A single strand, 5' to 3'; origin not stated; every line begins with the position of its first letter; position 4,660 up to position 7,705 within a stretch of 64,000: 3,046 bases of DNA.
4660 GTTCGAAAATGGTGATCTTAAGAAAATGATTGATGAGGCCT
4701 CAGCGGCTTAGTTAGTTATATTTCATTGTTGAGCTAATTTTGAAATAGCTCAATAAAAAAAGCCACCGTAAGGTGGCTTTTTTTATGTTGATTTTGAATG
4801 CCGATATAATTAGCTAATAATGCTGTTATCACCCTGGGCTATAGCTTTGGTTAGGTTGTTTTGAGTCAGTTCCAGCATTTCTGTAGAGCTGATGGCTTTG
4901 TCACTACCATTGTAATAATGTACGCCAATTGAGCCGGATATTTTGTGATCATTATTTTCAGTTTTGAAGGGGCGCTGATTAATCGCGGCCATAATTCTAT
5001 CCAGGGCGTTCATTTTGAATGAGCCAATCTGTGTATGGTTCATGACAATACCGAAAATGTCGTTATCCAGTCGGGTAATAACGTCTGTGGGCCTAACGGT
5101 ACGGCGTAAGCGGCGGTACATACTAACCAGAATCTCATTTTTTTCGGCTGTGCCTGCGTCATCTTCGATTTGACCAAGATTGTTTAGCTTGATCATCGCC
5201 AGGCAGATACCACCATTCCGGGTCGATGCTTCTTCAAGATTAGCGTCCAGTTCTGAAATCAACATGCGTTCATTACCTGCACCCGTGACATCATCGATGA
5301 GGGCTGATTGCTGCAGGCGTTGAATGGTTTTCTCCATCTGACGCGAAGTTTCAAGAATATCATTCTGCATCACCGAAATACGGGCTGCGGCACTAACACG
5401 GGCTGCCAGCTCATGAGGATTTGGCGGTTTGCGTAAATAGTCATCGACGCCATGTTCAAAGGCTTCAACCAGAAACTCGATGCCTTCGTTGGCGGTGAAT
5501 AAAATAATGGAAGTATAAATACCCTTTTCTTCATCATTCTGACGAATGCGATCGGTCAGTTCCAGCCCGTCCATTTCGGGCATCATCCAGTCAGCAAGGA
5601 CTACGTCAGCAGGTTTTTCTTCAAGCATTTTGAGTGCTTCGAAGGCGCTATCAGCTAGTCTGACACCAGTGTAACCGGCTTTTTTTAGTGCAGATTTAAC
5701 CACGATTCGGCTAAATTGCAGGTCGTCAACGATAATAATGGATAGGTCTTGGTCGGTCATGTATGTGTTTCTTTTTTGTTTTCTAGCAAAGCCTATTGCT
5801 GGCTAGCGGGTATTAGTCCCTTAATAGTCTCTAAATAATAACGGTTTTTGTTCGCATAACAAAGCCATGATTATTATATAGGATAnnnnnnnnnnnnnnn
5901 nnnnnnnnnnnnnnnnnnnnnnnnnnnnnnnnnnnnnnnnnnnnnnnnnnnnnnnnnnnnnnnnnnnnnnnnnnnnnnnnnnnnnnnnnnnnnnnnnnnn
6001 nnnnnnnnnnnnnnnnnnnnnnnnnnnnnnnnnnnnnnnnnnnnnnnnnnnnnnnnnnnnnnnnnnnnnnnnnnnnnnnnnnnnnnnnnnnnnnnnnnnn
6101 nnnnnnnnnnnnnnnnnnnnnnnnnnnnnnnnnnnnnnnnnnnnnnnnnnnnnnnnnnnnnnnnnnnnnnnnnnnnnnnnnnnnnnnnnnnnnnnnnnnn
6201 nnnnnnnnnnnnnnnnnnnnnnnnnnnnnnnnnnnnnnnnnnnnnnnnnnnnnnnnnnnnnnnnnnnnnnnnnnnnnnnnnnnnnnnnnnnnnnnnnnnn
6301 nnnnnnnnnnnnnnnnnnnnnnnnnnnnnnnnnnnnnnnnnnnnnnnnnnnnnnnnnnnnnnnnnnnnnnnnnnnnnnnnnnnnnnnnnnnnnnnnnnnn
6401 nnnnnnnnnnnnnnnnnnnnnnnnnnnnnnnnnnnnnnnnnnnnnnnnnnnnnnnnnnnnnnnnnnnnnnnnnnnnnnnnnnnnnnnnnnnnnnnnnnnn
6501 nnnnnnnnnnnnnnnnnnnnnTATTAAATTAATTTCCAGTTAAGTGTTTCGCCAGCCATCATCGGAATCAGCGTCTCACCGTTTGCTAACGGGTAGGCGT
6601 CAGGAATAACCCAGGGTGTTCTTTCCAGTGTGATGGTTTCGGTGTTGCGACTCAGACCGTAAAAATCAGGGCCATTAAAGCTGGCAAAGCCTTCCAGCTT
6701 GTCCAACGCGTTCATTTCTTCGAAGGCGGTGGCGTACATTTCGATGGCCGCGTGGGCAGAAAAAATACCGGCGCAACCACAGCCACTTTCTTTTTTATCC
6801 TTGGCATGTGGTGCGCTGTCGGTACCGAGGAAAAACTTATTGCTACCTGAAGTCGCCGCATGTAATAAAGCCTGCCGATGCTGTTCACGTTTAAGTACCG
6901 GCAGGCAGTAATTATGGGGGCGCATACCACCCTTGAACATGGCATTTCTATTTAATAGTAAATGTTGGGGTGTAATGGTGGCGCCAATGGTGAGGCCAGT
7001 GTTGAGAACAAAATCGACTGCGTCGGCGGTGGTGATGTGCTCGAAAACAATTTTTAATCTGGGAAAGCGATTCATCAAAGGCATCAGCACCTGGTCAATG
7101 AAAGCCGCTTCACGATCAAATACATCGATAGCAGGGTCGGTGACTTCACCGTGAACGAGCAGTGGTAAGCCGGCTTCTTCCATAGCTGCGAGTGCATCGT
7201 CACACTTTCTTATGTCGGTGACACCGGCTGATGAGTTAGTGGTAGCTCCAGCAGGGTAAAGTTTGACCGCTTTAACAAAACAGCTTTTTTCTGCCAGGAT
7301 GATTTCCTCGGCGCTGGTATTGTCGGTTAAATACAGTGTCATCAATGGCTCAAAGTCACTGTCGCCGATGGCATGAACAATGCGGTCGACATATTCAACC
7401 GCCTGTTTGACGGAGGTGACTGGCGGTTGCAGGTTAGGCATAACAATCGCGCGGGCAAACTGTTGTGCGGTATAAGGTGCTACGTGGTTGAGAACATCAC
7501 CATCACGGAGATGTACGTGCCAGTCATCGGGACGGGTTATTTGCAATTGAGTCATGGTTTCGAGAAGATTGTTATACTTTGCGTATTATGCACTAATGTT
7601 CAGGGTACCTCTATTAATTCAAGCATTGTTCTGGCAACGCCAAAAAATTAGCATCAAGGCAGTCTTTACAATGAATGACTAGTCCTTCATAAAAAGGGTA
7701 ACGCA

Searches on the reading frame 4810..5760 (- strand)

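Call 69: search_protein_families(library=pfam, proteins=[window:4810-5760:-], max_evalue=0.00001)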
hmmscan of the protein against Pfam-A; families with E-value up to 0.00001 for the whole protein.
window:4810-5760:- (316 aa): 2 families
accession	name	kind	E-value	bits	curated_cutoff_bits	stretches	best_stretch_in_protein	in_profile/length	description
PF00072.30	Response_reg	-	1.1e-26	93.6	30.2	1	8-122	1-110/111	Response regulator receiver domain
PF00990.26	GGDEF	-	5e-19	69.1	23.8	1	153-312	1-160/161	Diguanylate cyclase, GGDEF domain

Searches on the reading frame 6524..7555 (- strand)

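Call 69: search_protein_families(library=pfam, proteins=[window:6524-7555:-], max_evalue=0.00001)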
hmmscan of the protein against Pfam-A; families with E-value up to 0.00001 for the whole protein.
window:6524-7555:- (343 aa): 1 family
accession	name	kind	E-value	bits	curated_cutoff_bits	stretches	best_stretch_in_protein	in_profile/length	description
PF01979.26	Amidohydro_1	-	8.7e-24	84.8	25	1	11-310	8-309/345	Amidohydrolase family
